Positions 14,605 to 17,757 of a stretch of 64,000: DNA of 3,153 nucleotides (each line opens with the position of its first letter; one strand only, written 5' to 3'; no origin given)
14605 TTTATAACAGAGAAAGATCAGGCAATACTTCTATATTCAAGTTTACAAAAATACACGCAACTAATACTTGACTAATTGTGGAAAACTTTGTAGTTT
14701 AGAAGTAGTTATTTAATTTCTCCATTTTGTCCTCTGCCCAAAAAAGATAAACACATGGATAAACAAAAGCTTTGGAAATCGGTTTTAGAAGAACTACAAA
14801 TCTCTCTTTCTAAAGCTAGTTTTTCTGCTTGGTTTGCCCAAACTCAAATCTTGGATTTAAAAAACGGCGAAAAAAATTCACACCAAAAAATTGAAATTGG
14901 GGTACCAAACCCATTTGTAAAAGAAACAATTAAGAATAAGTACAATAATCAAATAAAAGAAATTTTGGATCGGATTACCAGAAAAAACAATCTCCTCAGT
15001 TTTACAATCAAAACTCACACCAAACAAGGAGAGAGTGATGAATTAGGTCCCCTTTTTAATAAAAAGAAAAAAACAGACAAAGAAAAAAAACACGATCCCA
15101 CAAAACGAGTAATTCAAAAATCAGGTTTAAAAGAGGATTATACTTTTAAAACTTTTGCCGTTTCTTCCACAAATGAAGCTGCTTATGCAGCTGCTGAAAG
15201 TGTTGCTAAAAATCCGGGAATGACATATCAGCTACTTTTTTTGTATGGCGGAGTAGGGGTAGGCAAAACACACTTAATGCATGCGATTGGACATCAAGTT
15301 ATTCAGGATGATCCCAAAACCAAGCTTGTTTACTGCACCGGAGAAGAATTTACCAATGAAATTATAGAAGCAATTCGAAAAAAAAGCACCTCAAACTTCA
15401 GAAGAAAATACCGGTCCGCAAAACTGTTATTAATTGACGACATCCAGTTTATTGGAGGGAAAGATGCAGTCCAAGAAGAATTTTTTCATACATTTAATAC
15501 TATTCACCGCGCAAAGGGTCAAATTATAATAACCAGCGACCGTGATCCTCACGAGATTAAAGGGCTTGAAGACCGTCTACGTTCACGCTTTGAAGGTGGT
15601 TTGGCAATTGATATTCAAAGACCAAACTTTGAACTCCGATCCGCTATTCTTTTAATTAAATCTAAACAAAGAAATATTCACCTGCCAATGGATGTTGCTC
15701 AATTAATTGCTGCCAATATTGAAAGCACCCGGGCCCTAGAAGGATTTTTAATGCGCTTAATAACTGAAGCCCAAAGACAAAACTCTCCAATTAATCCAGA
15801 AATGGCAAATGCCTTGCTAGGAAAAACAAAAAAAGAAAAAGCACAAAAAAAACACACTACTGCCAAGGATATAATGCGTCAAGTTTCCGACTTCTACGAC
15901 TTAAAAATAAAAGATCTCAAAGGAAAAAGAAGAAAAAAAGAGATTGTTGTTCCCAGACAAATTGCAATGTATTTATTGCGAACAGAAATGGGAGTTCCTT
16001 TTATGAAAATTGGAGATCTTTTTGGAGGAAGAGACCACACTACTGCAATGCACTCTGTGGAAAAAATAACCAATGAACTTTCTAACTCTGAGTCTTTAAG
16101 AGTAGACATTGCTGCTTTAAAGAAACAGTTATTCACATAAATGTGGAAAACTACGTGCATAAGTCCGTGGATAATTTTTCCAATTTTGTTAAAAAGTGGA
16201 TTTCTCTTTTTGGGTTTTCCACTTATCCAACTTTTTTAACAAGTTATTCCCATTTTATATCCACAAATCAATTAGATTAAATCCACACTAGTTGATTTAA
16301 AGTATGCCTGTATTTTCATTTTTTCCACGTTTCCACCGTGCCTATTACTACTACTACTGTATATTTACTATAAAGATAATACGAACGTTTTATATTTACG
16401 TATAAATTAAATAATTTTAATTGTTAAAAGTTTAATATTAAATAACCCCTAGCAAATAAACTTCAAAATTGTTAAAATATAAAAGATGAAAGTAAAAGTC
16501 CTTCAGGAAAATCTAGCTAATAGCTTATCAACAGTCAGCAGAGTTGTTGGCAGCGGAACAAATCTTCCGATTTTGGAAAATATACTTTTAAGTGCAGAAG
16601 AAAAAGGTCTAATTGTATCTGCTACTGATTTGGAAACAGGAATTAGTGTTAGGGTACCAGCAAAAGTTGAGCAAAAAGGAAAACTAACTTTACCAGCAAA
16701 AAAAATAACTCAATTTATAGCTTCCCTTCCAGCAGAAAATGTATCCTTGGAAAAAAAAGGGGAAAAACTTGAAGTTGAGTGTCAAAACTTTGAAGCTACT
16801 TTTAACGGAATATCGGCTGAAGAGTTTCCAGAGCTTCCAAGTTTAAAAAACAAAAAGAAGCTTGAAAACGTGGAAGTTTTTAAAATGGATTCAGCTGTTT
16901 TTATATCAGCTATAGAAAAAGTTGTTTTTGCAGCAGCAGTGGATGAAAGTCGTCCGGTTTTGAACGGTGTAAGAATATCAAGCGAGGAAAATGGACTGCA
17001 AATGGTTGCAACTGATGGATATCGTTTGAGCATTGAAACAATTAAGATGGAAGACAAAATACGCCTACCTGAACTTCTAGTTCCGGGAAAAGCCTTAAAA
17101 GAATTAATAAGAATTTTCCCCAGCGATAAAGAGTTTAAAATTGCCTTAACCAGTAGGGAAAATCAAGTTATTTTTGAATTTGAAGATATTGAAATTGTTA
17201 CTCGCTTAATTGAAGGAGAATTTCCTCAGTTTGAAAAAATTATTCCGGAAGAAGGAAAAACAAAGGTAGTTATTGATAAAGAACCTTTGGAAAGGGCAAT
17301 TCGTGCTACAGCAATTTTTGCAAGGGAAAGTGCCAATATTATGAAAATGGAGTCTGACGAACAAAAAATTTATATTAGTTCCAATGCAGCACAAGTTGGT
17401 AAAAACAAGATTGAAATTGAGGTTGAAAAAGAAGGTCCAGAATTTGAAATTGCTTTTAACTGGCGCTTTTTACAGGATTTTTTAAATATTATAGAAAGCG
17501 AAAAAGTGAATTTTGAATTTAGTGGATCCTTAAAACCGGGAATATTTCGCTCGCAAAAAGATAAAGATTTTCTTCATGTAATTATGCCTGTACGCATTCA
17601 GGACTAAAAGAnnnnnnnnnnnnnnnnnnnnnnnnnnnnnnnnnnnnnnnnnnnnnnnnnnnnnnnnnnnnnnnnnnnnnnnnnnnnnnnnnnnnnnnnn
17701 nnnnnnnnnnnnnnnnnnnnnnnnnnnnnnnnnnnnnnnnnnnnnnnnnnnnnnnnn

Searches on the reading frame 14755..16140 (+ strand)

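Call 8: search_protein_families(library=pfam, proteins=[window:14755-16140:+], max_evalue=0.001)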
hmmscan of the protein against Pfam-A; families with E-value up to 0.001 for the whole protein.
window:14755-16140:+ (461 aa): 7 families
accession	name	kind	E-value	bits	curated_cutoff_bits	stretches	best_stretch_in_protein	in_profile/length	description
PF00308.24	Bac_DnaA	-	2.1e-62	210.5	23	1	125-286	1-162/162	Bacterial DnaA ATPAse domain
PF08299.17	Bac_DnaA_C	-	4.1e-26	91.2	31.5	1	371-438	2-69/69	Bacterial dnaA protein helix-turn-helix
PF11638.13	DnaA_N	-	8.4e-13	48.3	24.6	1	4-71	1-63/65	DnaA N-terminal domain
PF01695.23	IstB_IS21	-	6.8e-08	32.7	24.1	1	116-263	49-194/238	IstB-like ATP binding protein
PF00004.35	AAA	-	1e-07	32.9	21.2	1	162-280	2-124/131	ATPase family associated with various cellular activities (AAA)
PF13401.12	AAA_22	-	3.1e-06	28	27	1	158-246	5-107/130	AAA domain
PF13173.12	AAA_14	-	5.5e-05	23.6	27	1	159-278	3-114/129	AAA domain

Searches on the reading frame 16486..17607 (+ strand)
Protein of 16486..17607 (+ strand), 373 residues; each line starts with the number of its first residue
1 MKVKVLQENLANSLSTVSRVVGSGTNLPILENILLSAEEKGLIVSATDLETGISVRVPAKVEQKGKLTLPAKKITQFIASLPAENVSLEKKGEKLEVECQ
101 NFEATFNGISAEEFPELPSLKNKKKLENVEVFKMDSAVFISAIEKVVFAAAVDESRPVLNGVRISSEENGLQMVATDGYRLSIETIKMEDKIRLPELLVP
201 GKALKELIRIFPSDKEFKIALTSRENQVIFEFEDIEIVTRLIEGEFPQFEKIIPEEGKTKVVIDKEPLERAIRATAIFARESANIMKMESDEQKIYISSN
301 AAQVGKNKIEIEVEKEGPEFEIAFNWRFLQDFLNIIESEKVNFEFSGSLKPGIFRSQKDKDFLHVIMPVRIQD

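Call 8: search_protein_families(library=pfam, proteins=[window:16486-17607:+], max_evalue=0.001)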
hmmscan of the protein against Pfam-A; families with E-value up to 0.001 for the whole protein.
window:16486-17607:+ (373 aa): 3 families
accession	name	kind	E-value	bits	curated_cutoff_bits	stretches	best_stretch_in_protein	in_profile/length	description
PF00712.24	DNA_pol3_beta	-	3.8e-32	111.4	24.4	2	1-118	1-120/120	DNA polymerase III beta subunit, N-terminal domain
PF02767.21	DNA_pol3_beta_2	-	1e-31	110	27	1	134-248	2-116/116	DNA polymerase III beta subunit, central domain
PF02768.20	DNA_pol3_beta_3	-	5.7e-26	91.1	27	1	251-370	2-121/121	DNA polymerase III beta subunit, C-terminal domain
